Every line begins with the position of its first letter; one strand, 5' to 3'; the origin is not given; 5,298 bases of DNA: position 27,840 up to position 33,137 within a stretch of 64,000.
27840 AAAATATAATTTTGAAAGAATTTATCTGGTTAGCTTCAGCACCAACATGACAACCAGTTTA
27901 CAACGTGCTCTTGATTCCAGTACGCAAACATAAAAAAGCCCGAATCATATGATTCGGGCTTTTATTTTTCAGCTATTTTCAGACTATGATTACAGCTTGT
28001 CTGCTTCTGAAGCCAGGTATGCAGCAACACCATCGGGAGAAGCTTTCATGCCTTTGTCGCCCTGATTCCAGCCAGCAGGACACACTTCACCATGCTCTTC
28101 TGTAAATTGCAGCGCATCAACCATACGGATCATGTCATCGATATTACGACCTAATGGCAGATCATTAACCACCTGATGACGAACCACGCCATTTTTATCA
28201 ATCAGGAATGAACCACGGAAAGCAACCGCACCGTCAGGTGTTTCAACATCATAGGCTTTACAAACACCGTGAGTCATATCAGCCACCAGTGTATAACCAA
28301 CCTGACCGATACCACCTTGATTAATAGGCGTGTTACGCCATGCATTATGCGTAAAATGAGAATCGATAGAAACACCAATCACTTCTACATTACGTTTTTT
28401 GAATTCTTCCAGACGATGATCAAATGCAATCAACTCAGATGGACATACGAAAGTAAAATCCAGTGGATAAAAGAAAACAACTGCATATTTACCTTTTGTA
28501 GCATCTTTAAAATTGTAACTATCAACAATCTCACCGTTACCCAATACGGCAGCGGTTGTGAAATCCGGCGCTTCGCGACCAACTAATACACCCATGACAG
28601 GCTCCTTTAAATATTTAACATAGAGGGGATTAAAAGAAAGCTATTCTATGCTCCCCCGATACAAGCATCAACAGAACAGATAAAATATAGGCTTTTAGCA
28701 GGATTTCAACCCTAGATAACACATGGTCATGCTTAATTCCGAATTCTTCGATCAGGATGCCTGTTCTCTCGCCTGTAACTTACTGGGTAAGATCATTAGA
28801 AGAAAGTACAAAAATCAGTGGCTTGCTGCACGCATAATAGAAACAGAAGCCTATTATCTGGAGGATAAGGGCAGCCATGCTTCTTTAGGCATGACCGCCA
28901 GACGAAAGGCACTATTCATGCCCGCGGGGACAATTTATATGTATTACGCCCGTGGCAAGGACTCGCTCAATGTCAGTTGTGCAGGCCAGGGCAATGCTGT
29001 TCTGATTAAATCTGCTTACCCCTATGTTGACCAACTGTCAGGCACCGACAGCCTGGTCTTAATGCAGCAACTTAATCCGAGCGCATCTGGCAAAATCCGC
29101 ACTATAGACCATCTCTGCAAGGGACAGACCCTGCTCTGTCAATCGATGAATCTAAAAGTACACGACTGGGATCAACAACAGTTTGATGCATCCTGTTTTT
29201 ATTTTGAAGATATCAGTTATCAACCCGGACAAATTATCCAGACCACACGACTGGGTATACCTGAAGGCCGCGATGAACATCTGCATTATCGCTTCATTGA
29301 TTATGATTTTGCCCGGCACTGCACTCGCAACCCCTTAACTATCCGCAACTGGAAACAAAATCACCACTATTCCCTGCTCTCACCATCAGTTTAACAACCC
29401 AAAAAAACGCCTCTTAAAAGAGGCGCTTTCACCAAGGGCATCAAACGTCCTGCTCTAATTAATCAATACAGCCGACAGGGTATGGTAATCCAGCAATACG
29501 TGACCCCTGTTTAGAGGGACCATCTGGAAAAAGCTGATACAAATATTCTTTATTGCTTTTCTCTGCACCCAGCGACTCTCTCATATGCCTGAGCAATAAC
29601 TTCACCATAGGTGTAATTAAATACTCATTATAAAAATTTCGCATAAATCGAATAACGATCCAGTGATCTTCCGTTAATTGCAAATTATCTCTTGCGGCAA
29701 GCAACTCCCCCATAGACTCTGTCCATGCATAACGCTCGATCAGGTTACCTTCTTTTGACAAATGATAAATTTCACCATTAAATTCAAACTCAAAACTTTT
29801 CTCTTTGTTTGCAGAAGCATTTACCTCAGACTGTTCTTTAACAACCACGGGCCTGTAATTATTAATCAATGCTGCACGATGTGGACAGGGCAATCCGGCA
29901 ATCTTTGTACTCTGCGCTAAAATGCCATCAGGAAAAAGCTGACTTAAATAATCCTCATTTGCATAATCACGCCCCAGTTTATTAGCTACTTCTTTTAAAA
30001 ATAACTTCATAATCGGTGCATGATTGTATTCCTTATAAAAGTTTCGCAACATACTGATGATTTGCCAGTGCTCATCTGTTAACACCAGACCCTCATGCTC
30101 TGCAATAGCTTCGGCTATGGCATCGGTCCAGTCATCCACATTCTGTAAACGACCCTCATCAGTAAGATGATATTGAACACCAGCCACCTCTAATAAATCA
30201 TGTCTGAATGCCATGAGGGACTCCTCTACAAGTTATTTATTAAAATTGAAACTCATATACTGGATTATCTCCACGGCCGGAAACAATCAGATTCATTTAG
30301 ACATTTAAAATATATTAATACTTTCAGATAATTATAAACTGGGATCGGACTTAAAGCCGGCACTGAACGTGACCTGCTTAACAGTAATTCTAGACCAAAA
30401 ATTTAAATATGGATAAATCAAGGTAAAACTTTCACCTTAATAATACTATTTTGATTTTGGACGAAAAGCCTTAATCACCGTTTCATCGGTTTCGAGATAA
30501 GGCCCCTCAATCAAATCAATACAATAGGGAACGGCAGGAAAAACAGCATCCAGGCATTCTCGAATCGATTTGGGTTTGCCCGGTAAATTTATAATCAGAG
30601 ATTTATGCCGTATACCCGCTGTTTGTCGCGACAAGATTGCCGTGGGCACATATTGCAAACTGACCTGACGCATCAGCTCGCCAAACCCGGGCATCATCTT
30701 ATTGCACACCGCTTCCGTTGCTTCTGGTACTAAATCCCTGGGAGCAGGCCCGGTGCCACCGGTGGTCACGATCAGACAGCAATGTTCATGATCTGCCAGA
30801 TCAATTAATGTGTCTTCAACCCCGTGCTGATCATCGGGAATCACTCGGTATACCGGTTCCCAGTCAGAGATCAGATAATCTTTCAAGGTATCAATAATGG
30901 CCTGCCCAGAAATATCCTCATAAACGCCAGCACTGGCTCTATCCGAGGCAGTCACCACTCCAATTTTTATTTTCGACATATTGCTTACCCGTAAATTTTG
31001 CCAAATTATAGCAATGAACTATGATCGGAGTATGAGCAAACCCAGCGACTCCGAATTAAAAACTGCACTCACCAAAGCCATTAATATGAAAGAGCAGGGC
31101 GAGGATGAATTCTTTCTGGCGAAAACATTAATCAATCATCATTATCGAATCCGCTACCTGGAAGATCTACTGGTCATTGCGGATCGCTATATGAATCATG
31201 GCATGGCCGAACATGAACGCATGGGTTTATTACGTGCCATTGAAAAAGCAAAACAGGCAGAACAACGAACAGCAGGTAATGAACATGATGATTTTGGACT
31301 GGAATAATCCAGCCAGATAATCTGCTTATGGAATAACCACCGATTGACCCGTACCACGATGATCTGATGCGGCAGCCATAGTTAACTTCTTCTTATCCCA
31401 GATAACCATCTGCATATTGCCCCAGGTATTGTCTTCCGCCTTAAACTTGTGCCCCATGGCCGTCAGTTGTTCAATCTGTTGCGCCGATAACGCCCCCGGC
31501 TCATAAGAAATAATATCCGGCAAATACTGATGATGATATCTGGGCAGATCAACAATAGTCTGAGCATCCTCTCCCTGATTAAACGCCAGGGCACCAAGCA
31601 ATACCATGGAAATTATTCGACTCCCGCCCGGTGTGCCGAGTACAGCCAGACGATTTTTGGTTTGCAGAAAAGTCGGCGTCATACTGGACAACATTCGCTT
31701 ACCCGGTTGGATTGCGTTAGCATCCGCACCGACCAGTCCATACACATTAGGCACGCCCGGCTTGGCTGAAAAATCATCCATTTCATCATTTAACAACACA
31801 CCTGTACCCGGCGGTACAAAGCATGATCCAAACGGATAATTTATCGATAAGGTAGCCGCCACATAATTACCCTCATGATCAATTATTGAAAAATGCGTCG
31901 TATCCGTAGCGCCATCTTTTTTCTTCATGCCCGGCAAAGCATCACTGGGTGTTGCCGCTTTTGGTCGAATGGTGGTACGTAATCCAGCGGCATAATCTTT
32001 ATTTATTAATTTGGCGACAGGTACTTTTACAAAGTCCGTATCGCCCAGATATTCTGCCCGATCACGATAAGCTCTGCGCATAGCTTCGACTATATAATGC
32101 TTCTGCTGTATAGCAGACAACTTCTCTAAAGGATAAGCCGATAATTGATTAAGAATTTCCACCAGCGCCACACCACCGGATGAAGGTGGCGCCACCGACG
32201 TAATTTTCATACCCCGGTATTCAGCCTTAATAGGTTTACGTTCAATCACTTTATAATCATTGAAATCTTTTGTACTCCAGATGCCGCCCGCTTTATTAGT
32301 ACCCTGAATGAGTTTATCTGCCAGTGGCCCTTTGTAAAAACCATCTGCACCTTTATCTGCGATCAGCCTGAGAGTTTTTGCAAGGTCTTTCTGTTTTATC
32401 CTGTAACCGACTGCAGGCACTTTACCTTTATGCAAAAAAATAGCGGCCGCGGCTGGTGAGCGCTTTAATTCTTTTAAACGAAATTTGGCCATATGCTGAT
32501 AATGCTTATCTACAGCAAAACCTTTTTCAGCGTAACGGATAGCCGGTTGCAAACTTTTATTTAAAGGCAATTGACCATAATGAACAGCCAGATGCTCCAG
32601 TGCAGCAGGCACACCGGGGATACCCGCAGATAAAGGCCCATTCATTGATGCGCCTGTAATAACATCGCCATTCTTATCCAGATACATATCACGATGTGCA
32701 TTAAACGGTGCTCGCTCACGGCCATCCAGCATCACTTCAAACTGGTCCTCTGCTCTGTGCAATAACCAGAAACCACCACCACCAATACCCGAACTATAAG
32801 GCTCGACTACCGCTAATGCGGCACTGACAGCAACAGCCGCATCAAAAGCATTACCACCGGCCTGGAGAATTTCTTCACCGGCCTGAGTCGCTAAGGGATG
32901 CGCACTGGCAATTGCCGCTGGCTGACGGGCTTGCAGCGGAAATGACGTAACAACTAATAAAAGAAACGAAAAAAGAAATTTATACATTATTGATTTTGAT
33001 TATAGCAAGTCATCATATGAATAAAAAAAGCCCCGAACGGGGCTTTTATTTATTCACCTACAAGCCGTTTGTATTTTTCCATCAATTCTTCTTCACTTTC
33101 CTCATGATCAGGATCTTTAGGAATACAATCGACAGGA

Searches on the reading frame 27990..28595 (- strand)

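Call 17: search_protein_families(library=ncbifam, proteins=[window:27990-28595:-], max_evalue=0.00001)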
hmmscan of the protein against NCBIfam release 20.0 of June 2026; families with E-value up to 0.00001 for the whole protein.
window:27990-28595:- (201 aa): 9 families
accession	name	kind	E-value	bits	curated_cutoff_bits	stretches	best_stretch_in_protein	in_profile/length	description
NF011576.0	PRK15000.1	subfamily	5.7e-102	339.6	301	1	3-197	2-196/200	peroxiredoxin C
TIGR03137.1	AhpC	equivalog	2.4e-47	161.1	272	1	4-190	3-184/187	alkyl hydroperoxide reductase subunit C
NF040737.1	peroxi_PrxU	equivalog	5.3e-43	147.4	270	1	3-191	36-223/233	thioredoxin-dependent peroxiredoxin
NF009668.0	PRK13189.1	equivalog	7.6e-37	126.7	211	1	3-180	10-181/224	peroxiredoxin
NF009669.0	PRK13190.1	equivalog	2.6e-36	124.8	261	1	1-191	1-183/203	putative peroxiredoxin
NF009670.0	PRK13191.1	equivalog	4.4e-29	101.5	374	1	5-178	9-176/215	putative peroxiredoxin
NF010122.0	PRK13599.1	equivalog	2.1e-22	79.6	456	1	32-177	30-175/220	peroxiredoxin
NF006960.0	PRK09437.1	equivalog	8.8e-09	35.5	140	1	5-141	6-135/156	thioredoxin-dependent thiol peroxidase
NF002854.0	PRK03147.1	subfamily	7.8e-06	25.9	170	0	4-145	37-159/176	thiol-disulfide oxidoreductase ResA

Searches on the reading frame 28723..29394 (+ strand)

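Call 17: search_protein_families(library=ncbifam, proteins=[window:28723-29394:+], max_evalue=0.00001)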
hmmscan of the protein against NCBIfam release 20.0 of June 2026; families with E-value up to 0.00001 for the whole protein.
window:28723-29394:+ (223 aa): 6 families
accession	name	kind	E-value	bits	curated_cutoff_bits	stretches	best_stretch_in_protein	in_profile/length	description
NF002005.0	PRK00802.1-5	equivalog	1.1e-108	362.3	229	1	2-220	7-224/230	DNA-3-methyladenine glycosylase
TIGR00567.1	3mg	subfamily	1.3e-26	93.4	116.35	1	4-191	1-183/192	DNA-3-methyladenine glycosylase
NF002003.0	PRK00802.1-3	equivalog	1.7e-23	83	182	1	3-189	6-183/203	DNA-3-methyladenine glycosylase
NF002001.0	PRK00802.1-1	equivalog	6.3e-20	71.6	272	1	4-189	3-187/202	DNA-3-methyladenine glycosylase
NF002002.0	PRK00802.1-2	equivalog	1.1e-18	67.3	249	1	3-193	5-187/197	DNA-3-methyladenine glycosylase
NF002004.0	PRK00802.1-4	equivalog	1.7e-16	60.3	211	1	2-192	5-168/182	DNA-3-methyladenine glycosylase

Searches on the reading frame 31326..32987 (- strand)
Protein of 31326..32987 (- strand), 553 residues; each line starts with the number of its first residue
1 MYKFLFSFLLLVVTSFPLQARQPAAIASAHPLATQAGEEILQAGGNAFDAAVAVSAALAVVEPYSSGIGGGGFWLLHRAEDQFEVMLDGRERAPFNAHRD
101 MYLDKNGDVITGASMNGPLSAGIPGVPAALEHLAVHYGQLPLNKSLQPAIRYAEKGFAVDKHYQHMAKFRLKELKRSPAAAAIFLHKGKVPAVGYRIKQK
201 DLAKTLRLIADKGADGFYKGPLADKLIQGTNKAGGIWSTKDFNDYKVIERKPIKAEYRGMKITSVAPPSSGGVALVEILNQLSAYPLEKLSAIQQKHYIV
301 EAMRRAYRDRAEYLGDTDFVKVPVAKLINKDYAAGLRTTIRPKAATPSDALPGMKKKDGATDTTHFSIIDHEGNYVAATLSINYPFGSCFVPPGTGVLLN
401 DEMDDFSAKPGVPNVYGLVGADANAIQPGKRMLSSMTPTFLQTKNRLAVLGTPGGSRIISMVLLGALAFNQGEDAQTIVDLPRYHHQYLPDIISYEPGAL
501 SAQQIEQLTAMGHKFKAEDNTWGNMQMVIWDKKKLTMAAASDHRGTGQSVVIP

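Call 51: search_protein_families(library=pfam, proteins=[window:31326-32987:-], max_evalue=0.00001)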
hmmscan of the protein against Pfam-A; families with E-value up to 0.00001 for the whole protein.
window:31326-32987:- (553 aa): 1 family
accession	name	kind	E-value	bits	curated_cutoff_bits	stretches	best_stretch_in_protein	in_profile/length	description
PF01019.26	G_glu_transpept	-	2.2e-160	535.3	27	1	39-547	2-512/512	Gamma-glutamyltranspeptidase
